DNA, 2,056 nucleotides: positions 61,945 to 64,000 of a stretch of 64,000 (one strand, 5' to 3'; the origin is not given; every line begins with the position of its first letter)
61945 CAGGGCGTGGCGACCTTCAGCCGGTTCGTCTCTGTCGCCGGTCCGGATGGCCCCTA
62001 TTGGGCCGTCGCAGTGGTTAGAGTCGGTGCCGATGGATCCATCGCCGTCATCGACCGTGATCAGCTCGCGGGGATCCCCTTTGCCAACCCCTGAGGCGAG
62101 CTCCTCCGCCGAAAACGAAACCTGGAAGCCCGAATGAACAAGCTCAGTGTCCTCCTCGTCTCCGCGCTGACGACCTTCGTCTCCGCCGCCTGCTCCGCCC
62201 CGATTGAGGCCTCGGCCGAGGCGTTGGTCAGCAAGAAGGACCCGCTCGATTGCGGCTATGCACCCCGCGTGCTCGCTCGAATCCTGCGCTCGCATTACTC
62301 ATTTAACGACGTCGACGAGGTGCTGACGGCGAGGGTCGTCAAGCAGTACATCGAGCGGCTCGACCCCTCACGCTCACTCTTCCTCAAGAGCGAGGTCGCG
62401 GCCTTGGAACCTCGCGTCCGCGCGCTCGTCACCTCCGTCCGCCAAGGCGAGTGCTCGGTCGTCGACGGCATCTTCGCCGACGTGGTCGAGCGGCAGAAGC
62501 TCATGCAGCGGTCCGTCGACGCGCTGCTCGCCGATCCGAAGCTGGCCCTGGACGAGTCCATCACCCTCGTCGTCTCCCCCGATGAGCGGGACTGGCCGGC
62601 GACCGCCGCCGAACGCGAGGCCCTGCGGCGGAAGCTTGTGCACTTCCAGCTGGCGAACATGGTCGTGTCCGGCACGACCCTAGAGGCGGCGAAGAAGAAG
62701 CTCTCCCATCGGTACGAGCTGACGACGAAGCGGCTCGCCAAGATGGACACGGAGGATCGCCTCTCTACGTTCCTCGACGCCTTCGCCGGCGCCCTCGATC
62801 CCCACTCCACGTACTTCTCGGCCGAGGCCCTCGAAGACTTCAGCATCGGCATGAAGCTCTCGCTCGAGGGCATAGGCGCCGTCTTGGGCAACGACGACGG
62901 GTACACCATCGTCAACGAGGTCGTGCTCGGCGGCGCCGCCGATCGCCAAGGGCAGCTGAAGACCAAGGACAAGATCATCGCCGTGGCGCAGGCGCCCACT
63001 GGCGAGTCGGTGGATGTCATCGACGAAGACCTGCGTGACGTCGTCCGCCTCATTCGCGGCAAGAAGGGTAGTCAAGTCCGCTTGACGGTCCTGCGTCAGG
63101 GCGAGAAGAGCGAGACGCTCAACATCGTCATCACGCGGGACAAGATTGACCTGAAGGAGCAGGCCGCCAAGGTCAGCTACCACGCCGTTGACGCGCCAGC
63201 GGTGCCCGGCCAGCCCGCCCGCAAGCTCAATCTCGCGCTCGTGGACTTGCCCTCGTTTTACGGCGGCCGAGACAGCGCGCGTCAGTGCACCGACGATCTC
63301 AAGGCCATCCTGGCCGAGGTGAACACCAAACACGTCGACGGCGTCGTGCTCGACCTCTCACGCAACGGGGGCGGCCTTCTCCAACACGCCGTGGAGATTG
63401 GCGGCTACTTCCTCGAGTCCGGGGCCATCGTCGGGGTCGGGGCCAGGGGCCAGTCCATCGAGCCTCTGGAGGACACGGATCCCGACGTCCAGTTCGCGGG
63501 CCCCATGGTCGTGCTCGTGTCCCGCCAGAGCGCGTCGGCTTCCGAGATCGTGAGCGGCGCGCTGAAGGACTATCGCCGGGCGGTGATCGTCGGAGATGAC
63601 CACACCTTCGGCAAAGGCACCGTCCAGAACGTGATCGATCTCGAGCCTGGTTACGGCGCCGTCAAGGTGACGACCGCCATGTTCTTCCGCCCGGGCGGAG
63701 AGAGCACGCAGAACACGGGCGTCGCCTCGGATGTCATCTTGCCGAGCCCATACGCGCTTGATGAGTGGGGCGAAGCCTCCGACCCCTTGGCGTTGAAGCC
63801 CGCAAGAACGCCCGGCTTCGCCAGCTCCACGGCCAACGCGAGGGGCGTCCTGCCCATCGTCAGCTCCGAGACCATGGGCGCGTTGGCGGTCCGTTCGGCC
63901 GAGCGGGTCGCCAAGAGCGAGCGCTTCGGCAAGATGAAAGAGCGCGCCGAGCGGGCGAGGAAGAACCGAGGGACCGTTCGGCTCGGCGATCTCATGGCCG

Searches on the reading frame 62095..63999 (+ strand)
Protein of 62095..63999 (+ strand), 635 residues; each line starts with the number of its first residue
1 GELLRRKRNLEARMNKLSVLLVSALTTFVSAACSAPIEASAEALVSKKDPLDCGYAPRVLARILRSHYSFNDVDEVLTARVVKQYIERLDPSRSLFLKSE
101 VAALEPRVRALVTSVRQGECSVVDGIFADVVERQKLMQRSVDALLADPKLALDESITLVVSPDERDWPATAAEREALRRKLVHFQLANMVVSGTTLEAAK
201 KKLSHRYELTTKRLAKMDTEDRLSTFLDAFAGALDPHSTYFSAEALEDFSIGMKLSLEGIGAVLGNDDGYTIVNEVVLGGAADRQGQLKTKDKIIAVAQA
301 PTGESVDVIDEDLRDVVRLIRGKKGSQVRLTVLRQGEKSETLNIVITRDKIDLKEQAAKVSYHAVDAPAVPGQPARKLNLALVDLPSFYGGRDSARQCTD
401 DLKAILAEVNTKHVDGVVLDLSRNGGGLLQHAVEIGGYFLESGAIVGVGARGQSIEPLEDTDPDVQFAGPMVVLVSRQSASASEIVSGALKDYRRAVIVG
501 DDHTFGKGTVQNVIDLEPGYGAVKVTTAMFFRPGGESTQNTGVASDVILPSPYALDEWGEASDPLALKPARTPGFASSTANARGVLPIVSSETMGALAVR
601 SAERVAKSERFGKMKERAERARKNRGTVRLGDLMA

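Call 44: search_protein_families(library=pfam, proteins=[window:62095-63999:+], max_evalue=0.0001)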
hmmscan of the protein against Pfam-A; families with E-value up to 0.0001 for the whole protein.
window:62095-63999:+ (635 aa): 5 families
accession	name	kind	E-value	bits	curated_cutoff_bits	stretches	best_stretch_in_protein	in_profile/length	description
PF03572.23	Peptidase_S41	-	5.6e-43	146.8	24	1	380-547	2-163/165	Peptidase family S41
PF17804.6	TSP_NTD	-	1e-36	127.4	26.4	1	60-243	2-187/188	Tail specific protease N-terminal domain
PF00595.29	PDZ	-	3.3e-07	31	23.2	1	257-333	11-81/81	PDZ domain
PF13180.12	PDZ_2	-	3.2e-06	27.7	27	1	260-340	3-75/80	PDZ domain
PF17820.7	PDZ_6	-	2.4e-05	24.4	27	1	272-334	1-54/54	PDZ domain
